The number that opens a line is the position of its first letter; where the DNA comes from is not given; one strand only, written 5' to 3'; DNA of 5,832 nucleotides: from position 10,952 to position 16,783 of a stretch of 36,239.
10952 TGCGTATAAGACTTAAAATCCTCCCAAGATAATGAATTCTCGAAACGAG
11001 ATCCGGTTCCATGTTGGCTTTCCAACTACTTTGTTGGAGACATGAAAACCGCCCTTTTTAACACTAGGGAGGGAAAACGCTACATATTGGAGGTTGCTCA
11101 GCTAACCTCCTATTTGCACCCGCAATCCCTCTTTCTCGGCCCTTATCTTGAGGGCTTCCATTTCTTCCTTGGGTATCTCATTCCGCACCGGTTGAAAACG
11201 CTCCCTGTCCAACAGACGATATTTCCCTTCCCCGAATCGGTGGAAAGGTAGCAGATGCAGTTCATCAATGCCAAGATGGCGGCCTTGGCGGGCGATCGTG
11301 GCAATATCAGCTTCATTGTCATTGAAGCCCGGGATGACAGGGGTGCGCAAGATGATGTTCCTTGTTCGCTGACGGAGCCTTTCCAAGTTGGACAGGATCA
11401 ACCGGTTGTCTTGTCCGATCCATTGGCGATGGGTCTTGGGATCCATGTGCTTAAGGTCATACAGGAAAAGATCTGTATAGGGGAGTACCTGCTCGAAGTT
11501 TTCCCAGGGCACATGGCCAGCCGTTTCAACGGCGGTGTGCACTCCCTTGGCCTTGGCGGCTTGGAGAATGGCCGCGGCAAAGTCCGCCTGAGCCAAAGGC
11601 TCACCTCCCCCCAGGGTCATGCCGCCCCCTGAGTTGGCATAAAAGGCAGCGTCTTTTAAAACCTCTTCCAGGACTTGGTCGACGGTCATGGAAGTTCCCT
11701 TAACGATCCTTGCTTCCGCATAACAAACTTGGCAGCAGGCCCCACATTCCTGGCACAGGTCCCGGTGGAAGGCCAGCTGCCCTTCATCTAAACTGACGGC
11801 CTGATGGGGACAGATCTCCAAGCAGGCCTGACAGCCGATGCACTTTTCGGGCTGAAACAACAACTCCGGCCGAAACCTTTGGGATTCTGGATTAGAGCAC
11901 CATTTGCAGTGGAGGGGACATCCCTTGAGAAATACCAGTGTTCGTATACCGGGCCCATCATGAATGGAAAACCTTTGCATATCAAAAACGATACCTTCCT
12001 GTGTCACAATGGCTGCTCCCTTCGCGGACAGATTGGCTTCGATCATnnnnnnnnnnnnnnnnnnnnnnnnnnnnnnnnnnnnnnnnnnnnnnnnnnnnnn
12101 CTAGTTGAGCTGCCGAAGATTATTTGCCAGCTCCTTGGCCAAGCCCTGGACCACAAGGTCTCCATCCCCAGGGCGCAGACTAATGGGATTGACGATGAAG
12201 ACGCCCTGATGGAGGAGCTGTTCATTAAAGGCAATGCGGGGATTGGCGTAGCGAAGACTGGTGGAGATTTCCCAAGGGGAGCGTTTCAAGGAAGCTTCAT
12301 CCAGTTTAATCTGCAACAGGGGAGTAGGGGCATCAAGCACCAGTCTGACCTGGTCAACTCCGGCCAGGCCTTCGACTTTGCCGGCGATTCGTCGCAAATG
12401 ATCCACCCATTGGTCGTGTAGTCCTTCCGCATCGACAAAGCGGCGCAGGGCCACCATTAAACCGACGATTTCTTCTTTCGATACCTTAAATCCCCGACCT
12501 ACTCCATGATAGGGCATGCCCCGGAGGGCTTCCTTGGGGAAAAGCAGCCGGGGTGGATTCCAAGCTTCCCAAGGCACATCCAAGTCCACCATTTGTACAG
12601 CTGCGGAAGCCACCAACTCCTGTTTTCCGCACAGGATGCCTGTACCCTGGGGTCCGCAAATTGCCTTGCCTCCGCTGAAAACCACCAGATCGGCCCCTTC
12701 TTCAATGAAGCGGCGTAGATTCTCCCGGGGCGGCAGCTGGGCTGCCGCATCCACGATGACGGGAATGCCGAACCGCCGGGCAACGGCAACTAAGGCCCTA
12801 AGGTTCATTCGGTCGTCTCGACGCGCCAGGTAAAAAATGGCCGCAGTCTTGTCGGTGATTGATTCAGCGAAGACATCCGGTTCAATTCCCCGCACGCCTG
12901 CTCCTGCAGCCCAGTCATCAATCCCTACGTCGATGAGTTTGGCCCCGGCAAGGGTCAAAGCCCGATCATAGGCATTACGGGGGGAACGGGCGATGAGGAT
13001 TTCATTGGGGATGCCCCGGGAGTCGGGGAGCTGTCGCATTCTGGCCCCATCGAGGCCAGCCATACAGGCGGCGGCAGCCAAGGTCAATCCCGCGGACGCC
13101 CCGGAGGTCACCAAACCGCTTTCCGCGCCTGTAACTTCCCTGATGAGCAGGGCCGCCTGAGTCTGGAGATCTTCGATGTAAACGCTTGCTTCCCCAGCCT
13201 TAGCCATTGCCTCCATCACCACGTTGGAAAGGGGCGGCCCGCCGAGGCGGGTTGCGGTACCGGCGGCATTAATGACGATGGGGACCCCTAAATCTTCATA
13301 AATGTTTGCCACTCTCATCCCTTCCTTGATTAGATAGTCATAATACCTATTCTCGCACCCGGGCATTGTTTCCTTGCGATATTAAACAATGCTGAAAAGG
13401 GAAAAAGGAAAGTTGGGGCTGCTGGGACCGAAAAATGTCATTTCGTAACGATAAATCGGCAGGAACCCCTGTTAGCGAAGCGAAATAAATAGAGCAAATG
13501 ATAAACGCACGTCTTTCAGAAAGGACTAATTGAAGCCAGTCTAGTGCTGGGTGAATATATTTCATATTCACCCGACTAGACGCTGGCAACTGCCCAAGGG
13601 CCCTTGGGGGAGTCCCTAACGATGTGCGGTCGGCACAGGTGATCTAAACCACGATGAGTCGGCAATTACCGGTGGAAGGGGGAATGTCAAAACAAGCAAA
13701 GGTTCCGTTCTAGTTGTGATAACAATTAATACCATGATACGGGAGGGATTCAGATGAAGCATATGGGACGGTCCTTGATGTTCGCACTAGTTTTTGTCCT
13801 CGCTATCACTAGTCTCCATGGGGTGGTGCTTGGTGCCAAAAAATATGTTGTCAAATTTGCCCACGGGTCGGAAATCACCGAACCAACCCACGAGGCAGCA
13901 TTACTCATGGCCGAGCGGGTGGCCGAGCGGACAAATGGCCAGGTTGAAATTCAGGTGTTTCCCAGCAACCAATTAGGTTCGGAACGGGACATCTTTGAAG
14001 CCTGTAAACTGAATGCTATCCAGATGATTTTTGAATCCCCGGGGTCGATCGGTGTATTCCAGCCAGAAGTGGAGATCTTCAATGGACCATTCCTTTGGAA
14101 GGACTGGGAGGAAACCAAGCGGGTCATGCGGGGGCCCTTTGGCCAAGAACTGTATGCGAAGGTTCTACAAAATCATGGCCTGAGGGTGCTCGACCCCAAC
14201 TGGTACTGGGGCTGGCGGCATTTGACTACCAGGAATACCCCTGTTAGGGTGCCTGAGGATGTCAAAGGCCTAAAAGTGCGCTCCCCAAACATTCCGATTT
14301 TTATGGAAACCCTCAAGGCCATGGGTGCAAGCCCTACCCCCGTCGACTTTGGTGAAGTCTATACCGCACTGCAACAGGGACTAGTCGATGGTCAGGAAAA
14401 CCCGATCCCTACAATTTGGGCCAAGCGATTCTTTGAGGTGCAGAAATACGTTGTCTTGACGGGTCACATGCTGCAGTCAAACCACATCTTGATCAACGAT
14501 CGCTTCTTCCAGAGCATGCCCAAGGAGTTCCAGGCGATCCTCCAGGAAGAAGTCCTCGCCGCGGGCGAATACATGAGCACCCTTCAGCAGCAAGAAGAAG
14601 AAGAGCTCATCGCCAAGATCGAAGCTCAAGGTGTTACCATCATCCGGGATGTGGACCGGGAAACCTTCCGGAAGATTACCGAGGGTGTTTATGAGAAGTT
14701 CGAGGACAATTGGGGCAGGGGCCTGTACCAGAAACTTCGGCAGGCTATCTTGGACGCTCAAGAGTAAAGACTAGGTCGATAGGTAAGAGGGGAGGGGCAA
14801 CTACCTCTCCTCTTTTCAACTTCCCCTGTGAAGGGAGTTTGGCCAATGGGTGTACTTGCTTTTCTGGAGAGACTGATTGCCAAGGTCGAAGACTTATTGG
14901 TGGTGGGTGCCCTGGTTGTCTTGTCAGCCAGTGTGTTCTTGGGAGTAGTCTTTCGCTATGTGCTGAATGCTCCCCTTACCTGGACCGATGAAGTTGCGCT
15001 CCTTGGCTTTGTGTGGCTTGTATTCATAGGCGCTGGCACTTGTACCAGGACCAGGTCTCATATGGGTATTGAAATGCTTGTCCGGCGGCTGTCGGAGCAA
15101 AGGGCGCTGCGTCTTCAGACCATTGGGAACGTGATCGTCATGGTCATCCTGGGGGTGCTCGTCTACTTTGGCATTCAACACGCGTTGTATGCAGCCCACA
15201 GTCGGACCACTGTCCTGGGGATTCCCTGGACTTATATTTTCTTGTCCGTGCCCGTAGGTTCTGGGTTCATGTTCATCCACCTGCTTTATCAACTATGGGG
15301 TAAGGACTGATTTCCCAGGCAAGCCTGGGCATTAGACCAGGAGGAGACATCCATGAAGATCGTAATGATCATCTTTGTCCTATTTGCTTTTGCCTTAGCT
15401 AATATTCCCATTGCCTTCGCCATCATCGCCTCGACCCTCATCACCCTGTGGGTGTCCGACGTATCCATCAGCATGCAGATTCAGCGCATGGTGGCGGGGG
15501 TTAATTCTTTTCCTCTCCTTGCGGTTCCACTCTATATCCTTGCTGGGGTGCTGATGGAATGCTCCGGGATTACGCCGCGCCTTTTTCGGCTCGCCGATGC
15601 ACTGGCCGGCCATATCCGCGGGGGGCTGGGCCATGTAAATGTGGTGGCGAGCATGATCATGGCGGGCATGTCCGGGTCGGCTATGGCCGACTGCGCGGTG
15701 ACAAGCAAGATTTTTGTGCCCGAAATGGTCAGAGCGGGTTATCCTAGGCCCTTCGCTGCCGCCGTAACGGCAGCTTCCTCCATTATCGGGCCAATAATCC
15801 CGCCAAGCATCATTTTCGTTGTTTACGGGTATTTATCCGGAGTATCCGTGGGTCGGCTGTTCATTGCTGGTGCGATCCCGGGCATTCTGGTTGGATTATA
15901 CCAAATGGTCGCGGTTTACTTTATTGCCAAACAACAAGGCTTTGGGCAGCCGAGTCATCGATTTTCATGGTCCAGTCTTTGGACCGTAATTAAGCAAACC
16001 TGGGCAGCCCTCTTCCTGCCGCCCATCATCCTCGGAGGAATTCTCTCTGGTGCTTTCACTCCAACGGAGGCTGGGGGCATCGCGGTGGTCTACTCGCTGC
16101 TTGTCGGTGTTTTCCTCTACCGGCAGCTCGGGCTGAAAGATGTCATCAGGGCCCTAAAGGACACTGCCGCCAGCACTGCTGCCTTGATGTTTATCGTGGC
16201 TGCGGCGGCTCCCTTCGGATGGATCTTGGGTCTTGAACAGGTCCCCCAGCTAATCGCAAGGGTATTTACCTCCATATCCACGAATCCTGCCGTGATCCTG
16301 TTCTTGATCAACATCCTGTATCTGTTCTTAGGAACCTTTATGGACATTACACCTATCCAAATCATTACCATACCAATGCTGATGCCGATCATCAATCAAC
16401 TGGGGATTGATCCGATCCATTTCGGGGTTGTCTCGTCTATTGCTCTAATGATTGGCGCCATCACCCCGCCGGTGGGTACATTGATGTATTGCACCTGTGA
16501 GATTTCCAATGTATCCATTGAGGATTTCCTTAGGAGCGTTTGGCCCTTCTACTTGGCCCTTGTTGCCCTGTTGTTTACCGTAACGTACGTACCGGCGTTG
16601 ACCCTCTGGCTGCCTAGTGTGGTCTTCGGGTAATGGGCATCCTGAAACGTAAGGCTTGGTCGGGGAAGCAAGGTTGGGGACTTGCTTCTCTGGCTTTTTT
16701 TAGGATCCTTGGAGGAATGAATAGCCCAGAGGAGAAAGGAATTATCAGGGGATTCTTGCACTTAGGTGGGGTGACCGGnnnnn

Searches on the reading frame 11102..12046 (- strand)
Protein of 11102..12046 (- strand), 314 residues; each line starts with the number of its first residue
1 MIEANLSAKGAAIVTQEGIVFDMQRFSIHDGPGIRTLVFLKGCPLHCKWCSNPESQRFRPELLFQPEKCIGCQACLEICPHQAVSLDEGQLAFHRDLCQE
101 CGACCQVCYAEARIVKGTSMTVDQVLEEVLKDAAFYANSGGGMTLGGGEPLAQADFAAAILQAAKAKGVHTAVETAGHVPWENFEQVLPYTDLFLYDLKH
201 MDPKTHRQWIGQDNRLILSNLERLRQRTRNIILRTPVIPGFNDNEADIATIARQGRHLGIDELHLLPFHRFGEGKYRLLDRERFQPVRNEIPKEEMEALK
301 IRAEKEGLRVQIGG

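Call 45: search_protein_families(library=pfam, proteins=[window:11102-12046:-], max_evalue=0.0001)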
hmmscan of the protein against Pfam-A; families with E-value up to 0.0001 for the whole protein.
window:11102-12046:- (314 aa): 9 families
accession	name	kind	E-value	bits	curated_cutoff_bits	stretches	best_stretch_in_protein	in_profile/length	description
PF04055.27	Radical_SAM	-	2.8e-22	80.1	29.5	1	101-247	7-161/166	Radical SAM superfamily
PF13353.11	Fer4_12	-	5.5e-16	59.5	22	2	30-67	2-39/137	4Fe-4S single cluster domain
PF12838.12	Fer4_7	-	2.7e-07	31.4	27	1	68-111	1-51/52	4Fe-4S dicluster domain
PF12837.12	Fer4_6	-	1.8e-06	28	25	1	64-83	4-23/24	4Fe-4S binding domain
PF00037.32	Fer4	-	1.8e-06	27.9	21.1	1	65-84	4-23/24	4Fe-4S binding domain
PF13237.11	Fer4_10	-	3.7e-06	27.2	25.5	1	64-108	4-52/53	4Fe-4S dicluster domain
PF14697.11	Fer4_21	-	1.3e-05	25.7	35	1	66-109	5-52/59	4Fe-4S dicluster domain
PF13187.11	Fer4_9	-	3e-05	24.4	27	1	68-110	1-49/52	4Fe-4S dicluster domain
PF13484.11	Fer4_16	-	6.8e-05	24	30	0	68-89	1-22/66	4Fe-4S double cluster binding domain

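Call 91: search_protein_families(library=ncbifam, proteins=[window:11102-12046:-], max_evalue=0.001)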
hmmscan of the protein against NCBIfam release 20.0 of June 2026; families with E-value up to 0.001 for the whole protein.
window:11102-12046:- (314 aa): 60 families (the best 25 are shown)
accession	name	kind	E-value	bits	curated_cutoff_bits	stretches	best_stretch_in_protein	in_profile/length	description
TIGR02494.1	PFLE_PFLC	subfamily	5.6e-113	377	174.35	1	20-305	1-291/293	glycyl-radical enzyme activating protein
NF048010.1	SfplDhtActHpsHDes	equivalog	6.6e-107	356.7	430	1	16-300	4-295/298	(2S)-3-sulfopropanediol dehydratase activating enzyme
NF043069.1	T4HPD_activ_SAM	equivalog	3.9e-105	351.5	425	1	18-314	2-299/299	trans-4-hydroxy-L-proline dehydratase activase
NF033719.1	ind_deCO2_activ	equivalog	2.1e-88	296.5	425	1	18-309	1-299/302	indoleacetate decarboxylase activase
TIGR04395.1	cutC_activ_rSAM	equivalog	1.7e-87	293.6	360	1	16-309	3-303/309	choline TMA-lyase-activating enzyme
NF033717.2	HPDL_rSAM_activ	equivalog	2e-82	276.9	420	1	16-300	2-293/311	4-hydroxyphenylacetate decarboxylase activase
NF048008.1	SfplDhtActHpfHKleb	equivalog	9.3e-82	274.8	500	1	19-281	1-271/308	(2S)-3-sulfopropanediol dehydratase activating enzyme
TIGR04003.1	rSAM_BssD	equivalog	2.4e-79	266.8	496.45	1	19-314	2-308/314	[benzylsuccinate synthase]-activating enzyme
NF007483.0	PRK10076.1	equivalog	2.4e-70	237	326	2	98-314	76-292/292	[formate-C-acetyltransferase]-activating enzyme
TIGR02493.1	PFLA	equivalog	8.9e-54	182.3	231.75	2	99-282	23-211/235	pyruvate formate-lyase-activating protein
TIGR04041.1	activase_YjjW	hypoth_equivalog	1.8e-51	175.2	250.2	1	21-275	5-245/276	YjjW family glycine radical enzyme activase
NF008356.0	PRK11145.1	equivalog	4.9e-40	137.3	375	2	98-307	27-241/246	pyruvate formate lyase 1-activating protein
TIGR02495.1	NrdG2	equivalog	8.3e-18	64.4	131.15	2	98-253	23-178/193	anaerobic ribonucleoside-triphosphate reductase activating protein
NF040864.1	HgcB_ferredoxin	equivalog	1.3e-12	47.4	99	1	62-133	9-81/93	mercury methylation ferredoxin HgcB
TIGR02491.1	NrdG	equivalog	2.9e-12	46.8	126.1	1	22-61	4-43/154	anaerobic ribonucleoside-triphosphate reductase activating protein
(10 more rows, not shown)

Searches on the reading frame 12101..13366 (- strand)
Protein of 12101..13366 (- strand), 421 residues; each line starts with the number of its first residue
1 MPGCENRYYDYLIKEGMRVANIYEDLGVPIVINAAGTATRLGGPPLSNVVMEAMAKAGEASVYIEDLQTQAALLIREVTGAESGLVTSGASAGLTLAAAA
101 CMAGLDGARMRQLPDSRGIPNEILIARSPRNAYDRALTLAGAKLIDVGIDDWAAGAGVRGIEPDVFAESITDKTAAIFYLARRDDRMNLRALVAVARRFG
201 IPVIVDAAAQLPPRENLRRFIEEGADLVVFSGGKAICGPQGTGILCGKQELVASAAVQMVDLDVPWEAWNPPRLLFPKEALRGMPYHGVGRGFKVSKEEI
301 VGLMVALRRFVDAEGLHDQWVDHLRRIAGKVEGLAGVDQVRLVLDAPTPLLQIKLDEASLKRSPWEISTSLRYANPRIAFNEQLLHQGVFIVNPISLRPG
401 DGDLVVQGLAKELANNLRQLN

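Call 45: search_protein_families(library=pfam, proteins=[window:12101-13366:-], max_evalue=0.0001)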
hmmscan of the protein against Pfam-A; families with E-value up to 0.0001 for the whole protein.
window:12101-13366:- (421 aa): 2 families
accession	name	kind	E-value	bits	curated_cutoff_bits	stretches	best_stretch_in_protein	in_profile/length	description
PF00266.25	Aminotran_5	-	1.9e-07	30.9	21.5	1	188-254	157-220/371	Aminotransferase class-V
PF03841.19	SelA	-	2.2e-06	27.4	22.8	1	39-253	11-231/367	L-seryl-tRNA selenium transferase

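Call 91: search_protein_families(library=ncbifam, proteins=[window:12101-13366:-], max_evalue=0.001)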
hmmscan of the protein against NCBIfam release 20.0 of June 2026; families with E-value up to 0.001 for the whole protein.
window:12101-13366:- (421 aa): 17 families
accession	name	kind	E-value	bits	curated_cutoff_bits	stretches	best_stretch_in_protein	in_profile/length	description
NF047797.1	glminPNH3LysDgaE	equivalog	6.4e-53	180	600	2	21-258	2-234/367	D-glucosaminate-6-phosphate ammonia lyase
TIGR01437.1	selA_rel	subfamily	2e-49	168.5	385.3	2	22-259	1-233/363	DgaE family pyridoxal phosphate-dependent ammonia lyase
TIGR00474.1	selA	equivalog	1.5e-08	33.9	267.9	1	31-254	76-307/455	L-seryl-tRNA(Sec) selenium transferase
NF006096.0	PRK08248.1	equivalog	1.9e-08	33.4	726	1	160-244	136-219/431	homocysteine synthase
NF004650.0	PRK05994.1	equivalog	4.1e-07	29.1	667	1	162-238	137-213/427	O-acetylhomoserine aminocarboxypropyltransferase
TIGR01979.1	sufS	subfamily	1.4e-06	27.5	475.1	1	188-253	177-239/403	SufS family cysteine desulfurase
NF004757.0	PRK06084.1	equivalog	1e-05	24.6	790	1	170-244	140-213/425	bifunctional O-acetylhomoserine aminocarboxypropyltransferase/cysteine synthase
TIGR01326.1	OAH_OAS_sulfhy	subfamily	2.1e-05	23.4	495.1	1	162-244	131-212/418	O-acetylhomoserine aminocarboxypropyltransferase/cysteine synthase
NF005872.0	PRK07812.1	equivalog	2.2e-05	23.1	703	1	167-244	152-228/439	bifunctional o-acetylhomoserine/o-acetylserine sulfhydrylase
TIGR04343.1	egtE_PLP_lyase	equivalog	2.7e-05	23.1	400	1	189-259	162-227/370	ergothioneine biosynthesis PLP-dependent enzyme EgtE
NF041166.1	f2_encap_cargo1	exception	3.6e-05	23.1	800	1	190-254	406-467/623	family 2A encapsulin nanocompartment cargo protein cysteine desulfurase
NF008658.2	PRK11658.1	equivalog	0.00013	20.8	631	1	161-251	109-199/379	UDP-4-amino-4-deoxy-L-arabinose aminotransferase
NF006095.0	PRK08247.1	equivalog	0.0002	20.3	585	1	166-240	130-204/369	methionine biosynthesis PLP-dependent protein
TIGR03576.1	pyridox_MJ0158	hypoth_equivalog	0.00031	20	304.45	1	188-268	156-235/346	TIGR03576 family pyridoxal phosphate-dependent enzyme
TIGR01328.1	met_gam_lyase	equivalog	0.00036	19.5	549.7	1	163-255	134-228/391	methionine gamma-lyase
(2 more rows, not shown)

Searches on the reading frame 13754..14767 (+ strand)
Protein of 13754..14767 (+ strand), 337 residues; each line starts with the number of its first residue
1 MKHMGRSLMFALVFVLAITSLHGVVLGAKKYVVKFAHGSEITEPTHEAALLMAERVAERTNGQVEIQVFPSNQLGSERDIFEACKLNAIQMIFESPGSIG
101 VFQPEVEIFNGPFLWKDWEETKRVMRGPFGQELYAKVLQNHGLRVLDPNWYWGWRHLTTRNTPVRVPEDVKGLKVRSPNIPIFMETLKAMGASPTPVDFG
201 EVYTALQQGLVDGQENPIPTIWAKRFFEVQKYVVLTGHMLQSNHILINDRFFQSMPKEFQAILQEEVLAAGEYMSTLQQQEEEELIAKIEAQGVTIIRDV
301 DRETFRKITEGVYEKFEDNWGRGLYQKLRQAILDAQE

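Call 45: search_protein_families(library=pfam, proteins=[window:13754-14767:+], max_evalue=0.0001)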
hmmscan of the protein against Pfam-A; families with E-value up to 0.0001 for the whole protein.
window:13754-14767:+ (337 aa): 1 family
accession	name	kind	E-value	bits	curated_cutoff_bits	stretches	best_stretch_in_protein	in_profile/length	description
PF03480.18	DctP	-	7e-85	285.2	23.4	1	35-317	1-284/286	Bacterial extracellular solute-binding protein, family 7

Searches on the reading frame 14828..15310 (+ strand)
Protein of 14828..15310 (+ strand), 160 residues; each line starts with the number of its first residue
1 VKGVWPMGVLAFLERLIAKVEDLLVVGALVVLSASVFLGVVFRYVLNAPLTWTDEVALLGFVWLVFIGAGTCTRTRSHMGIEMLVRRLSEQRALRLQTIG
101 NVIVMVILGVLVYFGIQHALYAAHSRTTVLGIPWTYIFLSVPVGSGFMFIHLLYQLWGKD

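Call 45: search_protein_families(library=pfam, proteins=[window:14828-15310:+], max_evalue=0.0001)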
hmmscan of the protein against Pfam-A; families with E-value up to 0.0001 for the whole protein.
window:14828-15310:+ (160 aa): 1 family
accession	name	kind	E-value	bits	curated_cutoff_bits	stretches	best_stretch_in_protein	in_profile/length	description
PF04290.18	DctQ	-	3.6e-30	105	28.3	1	34-158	3-128/132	Tripartite ATP-independent periplasmic transporters, DctQ component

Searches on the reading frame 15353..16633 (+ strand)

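Call 45: search_protein_families(library=pfam, proteins=[window:15353-16633:+], max_evalue=0.0001)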
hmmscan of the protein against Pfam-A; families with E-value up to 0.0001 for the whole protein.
window:15353-16633:+ (426 aa): 1 family
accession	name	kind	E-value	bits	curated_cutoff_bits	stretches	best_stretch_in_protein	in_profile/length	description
PF06808.19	DctM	-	3.7e-119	398.7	23.8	1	8-416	2-413/413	Tripartite ATP-independent periplasmic transporter, DctM component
